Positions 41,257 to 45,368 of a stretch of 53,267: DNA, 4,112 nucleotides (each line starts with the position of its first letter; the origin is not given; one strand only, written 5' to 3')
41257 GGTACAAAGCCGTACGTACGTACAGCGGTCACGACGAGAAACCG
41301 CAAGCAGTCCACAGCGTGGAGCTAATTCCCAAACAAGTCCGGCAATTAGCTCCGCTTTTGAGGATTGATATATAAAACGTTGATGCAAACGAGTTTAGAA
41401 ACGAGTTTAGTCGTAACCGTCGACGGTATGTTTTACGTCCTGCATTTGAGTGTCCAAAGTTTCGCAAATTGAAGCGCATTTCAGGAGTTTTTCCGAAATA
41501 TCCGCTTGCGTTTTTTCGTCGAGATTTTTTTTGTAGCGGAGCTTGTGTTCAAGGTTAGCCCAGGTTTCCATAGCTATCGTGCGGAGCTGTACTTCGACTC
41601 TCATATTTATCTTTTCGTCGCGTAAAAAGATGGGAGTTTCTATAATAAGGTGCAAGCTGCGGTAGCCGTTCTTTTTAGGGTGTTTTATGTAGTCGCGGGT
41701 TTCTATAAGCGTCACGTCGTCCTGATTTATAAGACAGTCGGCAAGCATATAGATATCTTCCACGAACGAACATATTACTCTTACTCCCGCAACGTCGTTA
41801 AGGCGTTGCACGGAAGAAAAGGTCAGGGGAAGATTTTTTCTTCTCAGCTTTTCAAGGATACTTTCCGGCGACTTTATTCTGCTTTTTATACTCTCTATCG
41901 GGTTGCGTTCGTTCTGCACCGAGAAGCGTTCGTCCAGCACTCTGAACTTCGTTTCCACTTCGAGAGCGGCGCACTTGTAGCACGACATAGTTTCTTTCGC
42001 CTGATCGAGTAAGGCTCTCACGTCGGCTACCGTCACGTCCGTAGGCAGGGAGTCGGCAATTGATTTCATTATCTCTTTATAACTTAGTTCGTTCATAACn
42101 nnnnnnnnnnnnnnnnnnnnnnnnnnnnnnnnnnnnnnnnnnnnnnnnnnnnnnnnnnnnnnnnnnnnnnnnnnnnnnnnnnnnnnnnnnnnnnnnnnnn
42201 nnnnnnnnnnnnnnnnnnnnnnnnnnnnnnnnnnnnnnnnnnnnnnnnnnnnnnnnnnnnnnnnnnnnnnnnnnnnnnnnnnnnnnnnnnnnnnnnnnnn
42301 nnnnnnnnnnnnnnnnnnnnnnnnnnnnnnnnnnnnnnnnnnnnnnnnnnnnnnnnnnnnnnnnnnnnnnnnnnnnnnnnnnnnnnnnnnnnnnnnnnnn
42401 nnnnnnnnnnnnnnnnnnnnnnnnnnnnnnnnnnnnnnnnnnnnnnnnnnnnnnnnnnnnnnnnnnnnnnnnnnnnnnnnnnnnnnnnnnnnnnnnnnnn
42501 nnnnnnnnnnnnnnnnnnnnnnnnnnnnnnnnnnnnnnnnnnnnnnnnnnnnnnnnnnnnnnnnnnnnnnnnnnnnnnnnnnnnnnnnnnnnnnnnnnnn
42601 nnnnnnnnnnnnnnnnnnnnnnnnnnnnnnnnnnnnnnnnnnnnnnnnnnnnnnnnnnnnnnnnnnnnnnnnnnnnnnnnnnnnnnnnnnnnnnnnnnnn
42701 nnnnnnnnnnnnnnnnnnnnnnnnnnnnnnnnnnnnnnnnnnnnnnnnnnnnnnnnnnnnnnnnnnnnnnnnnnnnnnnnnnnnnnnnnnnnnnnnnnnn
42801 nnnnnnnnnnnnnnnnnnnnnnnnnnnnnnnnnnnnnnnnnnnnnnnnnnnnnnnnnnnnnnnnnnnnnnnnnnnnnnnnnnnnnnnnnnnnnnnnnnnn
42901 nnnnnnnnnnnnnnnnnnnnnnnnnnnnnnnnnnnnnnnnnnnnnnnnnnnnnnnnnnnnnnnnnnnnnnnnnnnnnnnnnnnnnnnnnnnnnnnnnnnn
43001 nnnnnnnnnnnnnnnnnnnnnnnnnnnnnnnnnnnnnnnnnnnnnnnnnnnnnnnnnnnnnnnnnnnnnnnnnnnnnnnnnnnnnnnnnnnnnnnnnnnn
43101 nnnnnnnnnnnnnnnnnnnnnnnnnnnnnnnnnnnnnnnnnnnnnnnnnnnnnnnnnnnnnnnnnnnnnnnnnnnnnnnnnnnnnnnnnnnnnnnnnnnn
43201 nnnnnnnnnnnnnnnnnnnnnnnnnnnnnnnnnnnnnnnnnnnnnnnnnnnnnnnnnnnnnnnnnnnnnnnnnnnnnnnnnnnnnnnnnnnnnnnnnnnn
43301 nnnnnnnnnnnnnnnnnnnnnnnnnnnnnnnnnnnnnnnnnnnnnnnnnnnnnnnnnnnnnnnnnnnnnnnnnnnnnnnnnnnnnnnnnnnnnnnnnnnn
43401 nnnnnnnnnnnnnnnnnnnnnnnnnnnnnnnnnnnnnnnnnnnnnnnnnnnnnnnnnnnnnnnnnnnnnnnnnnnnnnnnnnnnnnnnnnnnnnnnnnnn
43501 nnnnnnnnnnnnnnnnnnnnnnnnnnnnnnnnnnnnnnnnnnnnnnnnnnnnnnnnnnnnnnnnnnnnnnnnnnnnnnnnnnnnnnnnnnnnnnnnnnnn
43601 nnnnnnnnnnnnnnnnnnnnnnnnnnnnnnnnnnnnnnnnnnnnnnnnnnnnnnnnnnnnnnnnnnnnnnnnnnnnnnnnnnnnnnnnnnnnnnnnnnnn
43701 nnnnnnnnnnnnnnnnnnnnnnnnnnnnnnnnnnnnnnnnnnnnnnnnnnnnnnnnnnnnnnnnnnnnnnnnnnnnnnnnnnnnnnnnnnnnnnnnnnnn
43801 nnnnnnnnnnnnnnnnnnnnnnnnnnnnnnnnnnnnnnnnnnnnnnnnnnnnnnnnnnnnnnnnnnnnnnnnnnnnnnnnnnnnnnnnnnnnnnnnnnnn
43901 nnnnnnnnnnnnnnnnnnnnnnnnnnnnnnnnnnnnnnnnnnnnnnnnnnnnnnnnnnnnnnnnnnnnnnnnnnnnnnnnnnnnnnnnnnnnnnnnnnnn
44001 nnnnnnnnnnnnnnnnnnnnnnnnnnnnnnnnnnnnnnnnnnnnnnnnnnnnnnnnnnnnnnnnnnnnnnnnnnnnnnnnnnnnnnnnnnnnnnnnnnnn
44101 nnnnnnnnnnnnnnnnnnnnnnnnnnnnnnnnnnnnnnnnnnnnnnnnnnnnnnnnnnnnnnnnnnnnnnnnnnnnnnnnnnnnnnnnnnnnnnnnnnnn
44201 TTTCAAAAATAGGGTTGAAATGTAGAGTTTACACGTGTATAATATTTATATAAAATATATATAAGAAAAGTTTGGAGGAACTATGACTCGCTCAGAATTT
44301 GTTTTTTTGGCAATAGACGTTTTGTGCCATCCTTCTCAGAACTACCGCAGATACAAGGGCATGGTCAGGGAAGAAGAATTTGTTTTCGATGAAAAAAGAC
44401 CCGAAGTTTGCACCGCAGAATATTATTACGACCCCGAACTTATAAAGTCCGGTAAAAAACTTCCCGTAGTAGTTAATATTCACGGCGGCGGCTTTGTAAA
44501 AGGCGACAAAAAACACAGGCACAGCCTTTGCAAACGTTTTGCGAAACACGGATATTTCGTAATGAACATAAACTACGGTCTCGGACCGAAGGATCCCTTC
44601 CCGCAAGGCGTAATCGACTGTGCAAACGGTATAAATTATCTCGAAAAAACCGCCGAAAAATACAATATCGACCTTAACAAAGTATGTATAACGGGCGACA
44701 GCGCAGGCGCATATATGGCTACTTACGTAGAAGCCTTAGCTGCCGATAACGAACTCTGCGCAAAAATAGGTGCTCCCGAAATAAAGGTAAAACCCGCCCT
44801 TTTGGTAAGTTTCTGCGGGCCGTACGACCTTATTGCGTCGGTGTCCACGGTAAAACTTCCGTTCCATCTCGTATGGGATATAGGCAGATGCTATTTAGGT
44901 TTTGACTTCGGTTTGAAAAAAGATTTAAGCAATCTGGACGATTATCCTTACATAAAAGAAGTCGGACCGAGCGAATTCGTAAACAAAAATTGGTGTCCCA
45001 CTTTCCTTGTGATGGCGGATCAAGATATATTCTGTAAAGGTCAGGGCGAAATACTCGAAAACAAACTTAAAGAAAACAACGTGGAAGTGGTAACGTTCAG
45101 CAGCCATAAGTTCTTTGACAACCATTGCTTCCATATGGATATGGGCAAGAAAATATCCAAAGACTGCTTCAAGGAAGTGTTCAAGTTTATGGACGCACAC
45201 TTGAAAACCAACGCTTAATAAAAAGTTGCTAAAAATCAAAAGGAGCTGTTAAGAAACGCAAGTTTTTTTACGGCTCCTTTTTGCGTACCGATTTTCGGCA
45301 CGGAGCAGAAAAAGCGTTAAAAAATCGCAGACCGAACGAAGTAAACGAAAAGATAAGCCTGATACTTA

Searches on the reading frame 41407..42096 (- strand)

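Call 103: search_protein_families(library=pfam, proteins=[window:41407-42096:-])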
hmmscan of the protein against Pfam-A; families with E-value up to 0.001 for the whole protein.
window:41407-42096:- (229 aa): 1 family
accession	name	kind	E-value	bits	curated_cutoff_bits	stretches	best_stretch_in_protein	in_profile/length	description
PF04607.23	RelA_SpoT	-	5.9e-34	117.2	27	1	72-191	1-111/113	Region found in RelA / SpoT proteins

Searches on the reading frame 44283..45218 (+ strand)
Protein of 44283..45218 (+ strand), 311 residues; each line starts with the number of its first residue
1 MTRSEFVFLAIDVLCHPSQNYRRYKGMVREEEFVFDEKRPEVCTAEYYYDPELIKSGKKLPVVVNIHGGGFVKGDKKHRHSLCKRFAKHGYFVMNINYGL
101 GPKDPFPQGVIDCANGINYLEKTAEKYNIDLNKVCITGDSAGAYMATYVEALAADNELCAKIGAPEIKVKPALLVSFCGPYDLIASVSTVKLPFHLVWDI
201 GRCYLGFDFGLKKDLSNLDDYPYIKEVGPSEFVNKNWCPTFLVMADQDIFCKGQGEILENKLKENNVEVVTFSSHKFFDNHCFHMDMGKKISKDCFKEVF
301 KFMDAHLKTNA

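Call 103: search_protein_families(library=pfam, proteins=[window:44283-45218:+])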
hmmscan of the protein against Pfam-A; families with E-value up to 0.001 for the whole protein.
window:44283-45218:+ (311 aa): 4 families
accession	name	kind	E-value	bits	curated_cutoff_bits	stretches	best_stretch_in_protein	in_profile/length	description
PF20434.5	BD-FAE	-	2e-31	109.6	26.8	1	56-260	9-213/215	BD-FAE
PF07859.19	Abhydrolase_3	-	1.2e-24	87.7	25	1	63-272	1-199/210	alpha/beta hydrolase fold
PF00135.34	COesterase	-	4.3e-08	33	27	1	51-149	93-200/515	Carboxylesterase family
PF00326.27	Peptidase_S9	-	0.00043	20.3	22.6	0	117-149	49-81/213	Prolyl oligopeptidase family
